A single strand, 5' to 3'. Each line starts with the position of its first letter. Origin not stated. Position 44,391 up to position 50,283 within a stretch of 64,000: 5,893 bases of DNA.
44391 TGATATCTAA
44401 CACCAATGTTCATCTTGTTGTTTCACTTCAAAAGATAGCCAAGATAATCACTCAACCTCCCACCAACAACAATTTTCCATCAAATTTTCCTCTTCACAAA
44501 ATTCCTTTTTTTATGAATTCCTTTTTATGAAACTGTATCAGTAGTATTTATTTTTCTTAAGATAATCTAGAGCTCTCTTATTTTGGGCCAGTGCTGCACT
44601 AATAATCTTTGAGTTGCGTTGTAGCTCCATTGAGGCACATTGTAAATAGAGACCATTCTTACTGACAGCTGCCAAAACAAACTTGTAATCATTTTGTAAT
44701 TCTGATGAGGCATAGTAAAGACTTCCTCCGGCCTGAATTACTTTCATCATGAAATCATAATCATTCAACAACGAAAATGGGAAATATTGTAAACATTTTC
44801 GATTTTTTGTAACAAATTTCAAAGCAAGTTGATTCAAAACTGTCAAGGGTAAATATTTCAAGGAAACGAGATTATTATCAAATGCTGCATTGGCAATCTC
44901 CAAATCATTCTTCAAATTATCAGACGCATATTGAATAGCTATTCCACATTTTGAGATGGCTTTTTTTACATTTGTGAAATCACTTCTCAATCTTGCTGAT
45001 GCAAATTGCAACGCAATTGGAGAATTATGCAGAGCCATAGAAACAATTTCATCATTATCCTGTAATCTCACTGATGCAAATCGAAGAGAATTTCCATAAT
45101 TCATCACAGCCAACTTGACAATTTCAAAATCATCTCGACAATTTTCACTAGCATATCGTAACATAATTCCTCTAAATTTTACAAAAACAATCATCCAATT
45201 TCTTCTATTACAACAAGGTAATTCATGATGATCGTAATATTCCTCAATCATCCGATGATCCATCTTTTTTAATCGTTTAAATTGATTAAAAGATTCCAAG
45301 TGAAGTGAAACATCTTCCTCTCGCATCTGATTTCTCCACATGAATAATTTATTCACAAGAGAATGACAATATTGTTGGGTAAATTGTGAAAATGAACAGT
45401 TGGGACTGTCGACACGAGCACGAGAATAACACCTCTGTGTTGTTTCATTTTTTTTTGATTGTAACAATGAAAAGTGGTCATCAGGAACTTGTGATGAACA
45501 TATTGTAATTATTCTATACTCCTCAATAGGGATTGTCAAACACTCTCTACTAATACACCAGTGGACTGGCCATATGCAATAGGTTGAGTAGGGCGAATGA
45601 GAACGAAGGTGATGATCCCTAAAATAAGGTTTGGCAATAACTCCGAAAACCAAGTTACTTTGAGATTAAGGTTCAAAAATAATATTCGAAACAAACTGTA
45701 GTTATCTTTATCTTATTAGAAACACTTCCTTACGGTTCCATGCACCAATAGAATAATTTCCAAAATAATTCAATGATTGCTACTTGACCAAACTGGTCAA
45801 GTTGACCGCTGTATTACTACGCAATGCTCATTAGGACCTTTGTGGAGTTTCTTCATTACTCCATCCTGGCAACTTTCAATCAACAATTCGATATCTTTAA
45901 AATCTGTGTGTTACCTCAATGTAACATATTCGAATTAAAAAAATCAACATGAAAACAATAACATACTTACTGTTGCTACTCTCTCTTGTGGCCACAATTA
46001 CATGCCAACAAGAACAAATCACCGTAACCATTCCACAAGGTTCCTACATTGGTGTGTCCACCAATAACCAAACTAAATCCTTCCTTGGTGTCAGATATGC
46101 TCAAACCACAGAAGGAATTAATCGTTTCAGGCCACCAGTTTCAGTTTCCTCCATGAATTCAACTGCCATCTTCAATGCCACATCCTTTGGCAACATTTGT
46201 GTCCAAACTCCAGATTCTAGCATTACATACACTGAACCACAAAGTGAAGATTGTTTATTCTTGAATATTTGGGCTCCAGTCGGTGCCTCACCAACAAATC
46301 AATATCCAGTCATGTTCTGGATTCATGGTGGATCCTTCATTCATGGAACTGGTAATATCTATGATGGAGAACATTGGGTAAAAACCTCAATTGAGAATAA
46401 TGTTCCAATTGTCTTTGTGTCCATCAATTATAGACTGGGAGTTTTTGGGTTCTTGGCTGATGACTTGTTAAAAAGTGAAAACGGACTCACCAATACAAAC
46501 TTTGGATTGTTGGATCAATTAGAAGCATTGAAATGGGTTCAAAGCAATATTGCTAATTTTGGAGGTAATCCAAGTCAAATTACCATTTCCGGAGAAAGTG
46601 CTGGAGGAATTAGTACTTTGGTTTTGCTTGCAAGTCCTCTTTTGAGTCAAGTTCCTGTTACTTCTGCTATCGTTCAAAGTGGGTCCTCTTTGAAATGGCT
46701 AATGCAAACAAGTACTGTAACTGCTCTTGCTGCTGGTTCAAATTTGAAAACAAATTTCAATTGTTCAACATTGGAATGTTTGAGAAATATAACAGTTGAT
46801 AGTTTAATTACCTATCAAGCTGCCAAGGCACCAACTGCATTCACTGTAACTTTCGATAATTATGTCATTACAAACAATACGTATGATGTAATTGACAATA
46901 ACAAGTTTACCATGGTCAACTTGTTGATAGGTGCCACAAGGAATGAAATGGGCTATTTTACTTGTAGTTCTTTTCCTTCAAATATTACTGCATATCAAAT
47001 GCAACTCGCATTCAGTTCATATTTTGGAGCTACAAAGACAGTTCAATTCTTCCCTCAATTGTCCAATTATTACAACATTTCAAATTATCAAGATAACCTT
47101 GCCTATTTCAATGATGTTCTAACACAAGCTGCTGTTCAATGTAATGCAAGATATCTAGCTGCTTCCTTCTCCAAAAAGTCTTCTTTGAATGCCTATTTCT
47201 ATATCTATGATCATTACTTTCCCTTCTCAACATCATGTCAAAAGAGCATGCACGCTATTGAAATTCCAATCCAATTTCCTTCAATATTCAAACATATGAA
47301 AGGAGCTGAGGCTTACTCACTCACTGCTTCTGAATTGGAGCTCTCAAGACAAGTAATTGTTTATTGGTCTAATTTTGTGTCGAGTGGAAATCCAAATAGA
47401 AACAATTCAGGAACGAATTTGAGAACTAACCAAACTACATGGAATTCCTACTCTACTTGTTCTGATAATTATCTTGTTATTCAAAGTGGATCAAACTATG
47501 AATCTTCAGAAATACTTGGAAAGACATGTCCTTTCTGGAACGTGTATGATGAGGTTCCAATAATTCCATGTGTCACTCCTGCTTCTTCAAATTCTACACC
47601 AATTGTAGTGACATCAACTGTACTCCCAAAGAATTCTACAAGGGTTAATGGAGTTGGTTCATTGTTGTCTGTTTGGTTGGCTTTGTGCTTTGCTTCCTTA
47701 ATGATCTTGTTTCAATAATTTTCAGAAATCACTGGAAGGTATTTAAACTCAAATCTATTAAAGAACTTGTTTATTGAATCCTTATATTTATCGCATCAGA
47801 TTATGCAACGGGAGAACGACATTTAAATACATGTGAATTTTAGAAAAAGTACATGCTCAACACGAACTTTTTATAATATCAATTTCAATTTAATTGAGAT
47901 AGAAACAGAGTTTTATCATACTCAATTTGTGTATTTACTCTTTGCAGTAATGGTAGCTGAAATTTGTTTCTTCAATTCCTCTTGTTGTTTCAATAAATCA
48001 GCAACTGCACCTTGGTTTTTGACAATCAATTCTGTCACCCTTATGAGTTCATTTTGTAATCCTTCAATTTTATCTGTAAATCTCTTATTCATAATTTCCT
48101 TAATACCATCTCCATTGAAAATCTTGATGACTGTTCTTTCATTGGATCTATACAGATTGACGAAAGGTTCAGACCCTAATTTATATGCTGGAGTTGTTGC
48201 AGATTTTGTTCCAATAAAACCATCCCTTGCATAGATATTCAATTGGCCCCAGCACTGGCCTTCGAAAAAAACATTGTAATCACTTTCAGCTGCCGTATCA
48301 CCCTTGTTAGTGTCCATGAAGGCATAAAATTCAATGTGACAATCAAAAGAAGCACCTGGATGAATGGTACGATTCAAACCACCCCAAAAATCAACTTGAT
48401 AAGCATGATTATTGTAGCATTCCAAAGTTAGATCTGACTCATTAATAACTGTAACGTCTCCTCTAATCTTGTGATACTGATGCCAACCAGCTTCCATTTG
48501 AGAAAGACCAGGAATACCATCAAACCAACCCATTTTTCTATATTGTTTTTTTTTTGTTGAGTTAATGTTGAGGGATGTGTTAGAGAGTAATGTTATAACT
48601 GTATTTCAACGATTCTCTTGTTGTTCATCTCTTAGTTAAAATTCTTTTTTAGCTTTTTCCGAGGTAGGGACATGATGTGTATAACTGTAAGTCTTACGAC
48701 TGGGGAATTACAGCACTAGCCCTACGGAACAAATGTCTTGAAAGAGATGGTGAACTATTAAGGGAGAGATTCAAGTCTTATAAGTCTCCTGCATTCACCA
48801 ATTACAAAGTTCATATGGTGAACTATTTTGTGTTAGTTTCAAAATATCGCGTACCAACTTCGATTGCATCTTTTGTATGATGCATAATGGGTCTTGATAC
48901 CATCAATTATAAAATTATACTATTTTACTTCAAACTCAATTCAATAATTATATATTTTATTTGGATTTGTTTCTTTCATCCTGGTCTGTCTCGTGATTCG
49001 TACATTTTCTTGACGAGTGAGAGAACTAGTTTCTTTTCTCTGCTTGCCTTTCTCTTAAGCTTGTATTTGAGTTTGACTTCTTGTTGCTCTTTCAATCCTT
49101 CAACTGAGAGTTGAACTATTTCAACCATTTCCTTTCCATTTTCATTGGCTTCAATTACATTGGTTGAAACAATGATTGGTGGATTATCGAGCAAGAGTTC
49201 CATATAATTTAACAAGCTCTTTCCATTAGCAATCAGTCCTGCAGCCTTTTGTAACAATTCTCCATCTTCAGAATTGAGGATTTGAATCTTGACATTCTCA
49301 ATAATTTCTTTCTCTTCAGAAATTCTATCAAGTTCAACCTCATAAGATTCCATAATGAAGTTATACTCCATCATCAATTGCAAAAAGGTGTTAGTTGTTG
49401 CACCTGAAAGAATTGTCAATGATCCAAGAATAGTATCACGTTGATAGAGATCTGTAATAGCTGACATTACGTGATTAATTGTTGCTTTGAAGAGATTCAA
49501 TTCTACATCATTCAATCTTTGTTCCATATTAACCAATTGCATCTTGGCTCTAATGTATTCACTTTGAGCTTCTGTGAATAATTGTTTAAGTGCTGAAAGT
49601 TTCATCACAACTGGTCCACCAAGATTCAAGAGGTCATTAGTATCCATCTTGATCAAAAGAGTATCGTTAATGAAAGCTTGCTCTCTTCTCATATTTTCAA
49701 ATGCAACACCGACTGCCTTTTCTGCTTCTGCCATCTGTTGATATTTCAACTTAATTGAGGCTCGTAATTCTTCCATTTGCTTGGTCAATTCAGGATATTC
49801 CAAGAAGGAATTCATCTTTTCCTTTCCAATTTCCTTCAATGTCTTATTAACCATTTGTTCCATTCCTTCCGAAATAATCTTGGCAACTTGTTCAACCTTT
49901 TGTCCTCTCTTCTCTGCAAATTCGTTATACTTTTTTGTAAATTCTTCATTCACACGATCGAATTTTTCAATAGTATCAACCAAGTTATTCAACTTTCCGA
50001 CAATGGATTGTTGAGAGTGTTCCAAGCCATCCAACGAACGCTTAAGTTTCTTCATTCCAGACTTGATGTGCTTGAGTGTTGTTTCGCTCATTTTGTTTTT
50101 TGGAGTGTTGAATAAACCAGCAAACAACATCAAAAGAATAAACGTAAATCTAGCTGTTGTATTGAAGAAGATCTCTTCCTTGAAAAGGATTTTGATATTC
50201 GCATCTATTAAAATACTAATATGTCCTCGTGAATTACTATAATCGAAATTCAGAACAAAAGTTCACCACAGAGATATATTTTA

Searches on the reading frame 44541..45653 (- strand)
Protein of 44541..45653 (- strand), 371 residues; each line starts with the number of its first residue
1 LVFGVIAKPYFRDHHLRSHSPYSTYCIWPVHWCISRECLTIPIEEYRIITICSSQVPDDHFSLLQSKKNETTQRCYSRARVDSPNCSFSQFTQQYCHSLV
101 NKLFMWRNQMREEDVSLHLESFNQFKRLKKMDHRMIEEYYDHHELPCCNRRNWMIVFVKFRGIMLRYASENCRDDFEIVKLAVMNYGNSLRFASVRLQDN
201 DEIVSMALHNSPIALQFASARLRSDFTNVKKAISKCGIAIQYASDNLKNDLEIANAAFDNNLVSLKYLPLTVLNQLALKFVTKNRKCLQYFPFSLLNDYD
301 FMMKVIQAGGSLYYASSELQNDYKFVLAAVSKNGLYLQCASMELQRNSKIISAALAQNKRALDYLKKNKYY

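Call 68: search_protein_families(library=pfam, proteins=[window:44541-45653:-], max_evalue=0.01)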
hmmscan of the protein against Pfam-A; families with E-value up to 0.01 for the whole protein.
window:44541-45653:- (371 aa): 2 families
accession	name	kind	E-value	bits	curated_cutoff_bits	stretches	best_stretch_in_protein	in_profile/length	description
PF13475.11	DUF4116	-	3.8e-48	161.2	24.9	6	158-198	9-49/49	Domain of unknown function (DUF4116)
PF09615.15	Cas_Csy3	-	0.0032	17.3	25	1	85-125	120-160/328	CRISPR-associated protein (Cas_Csy3)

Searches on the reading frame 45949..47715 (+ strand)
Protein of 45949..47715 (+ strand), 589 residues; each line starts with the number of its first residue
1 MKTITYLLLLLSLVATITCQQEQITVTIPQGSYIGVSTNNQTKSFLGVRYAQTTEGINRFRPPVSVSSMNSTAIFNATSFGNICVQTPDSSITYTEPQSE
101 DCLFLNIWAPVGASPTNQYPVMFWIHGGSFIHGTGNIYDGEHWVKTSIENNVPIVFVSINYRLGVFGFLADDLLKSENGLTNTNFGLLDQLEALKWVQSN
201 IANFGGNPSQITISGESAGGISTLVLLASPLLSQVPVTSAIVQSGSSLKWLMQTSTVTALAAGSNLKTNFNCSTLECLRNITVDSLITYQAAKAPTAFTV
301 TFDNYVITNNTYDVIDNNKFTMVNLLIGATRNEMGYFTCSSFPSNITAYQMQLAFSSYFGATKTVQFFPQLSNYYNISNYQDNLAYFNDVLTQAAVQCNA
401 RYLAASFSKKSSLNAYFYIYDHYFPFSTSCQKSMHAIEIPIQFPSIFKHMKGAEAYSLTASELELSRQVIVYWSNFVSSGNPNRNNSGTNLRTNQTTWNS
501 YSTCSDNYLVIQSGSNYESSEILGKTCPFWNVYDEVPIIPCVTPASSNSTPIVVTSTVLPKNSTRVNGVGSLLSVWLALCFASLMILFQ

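Call 30: list_cluster_members(proteins=[window:45949-47715:+, window:19207-20961:+, window:16109-17428:-, window:42395-43105:+, window:28130-33154:+, window:50362-54471:+, window:54492-55610:+, window:47925-48533:-])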
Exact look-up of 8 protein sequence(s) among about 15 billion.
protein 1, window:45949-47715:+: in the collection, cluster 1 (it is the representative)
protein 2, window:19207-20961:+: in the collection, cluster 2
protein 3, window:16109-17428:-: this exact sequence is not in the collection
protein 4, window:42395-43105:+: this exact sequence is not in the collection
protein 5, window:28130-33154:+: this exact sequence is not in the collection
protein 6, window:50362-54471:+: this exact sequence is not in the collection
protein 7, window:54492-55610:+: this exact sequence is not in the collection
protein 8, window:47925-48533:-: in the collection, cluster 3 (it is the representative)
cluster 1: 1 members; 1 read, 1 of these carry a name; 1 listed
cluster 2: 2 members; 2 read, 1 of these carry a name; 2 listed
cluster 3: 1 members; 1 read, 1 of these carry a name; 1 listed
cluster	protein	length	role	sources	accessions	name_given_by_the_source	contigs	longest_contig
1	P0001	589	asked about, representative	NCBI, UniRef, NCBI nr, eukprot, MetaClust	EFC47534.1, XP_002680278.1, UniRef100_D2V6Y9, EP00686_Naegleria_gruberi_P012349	predicted protein [Naegleria gruberi] | Carboxylic ester hydrolase n=1 Tax=Naegleria gruberi TaxID=5762 RepID=D2V6Y9_NAEGR | uncharacterized protein NAEGRDRAFT_64604 [Naegleria gruberi]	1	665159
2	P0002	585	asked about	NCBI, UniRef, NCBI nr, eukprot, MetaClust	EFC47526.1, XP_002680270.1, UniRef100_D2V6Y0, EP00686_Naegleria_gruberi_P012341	N-hydroxycinnamoyl/benzoyltransferase [Naegleria gruberi] | N-hydroxycinnamoyl/benzoyltransferase n=1 Tax=Naegleria gruberi TaxID=5762 ... | XP_002680270.1 N-hydroxycinnamoyl/benzoyltransferase [Naegleria gruberi strain NEG-M]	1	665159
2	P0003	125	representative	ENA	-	-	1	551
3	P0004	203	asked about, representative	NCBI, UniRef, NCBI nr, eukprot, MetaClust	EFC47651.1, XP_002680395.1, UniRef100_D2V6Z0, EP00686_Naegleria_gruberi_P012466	hypothetical protein NAEGRDRAFT_57333 [Naegleria gruberi] | Uncharacterized protein n=1 Tax=Naegleria gruberi TaxID=5762 RepID=D2V6Z0_NAEGR | uncharacterized protein NAEGRDRAFT_57333 [Naegleria gruberi]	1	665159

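Call 88: find_encoding_contigs(protein=P0001, flank=10000, max_places=3)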
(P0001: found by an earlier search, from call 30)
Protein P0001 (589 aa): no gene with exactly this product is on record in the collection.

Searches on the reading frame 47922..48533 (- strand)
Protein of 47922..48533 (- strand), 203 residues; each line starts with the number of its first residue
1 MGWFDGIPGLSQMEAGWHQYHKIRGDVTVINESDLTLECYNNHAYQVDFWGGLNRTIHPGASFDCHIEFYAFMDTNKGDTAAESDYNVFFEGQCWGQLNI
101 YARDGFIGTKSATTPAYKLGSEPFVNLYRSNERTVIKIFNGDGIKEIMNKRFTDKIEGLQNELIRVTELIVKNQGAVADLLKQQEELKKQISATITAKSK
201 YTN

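Call 68: search_protein_families(library=pfam, proteins=[window:47925-48533:-], max_evalue=0.01)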
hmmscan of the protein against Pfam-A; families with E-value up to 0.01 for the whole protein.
window:47925-48533:- (203 aa): 0 families

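Call 87: find_encoding_contigs(protein=window:47922-48533:-, flank=10000, max_places=3)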
Protein window:47922-48533:- (203 aa): no gene with exactly this product is on record in the collection.

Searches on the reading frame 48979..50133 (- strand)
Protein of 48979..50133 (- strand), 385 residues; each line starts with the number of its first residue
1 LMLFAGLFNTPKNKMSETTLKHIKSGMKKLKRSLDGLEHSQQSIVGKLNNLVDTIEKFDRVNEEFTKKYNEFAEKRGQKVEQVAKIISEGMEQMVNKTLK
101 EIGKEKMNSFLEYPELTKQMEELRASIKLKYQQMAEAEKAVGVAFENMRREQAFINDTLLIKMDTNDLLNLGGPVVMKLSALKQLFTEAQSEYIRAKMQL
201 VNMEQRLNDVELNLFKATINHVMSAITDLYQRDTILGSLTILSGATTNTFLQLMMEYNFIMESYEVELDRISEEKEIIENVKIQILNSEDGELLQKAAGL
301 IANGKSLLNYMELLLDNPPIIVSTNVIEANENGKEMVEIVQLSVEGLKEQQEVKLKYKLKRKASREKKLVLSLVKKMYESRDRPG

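Call 68: search_protein_families(library=pfam, proteins=[window:48979-50133:-], max_evalue=0.01)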
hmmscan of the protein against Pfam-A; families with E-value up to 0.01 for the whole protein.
window:48979-50133:- (385 aa): 1 family
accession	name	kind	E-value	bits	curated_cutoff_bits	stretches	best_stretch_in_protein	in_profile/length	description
PF17675.6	APG6_N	-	0.0099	16.8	45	1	14-83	49-118/132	Apg6 coiled-coil region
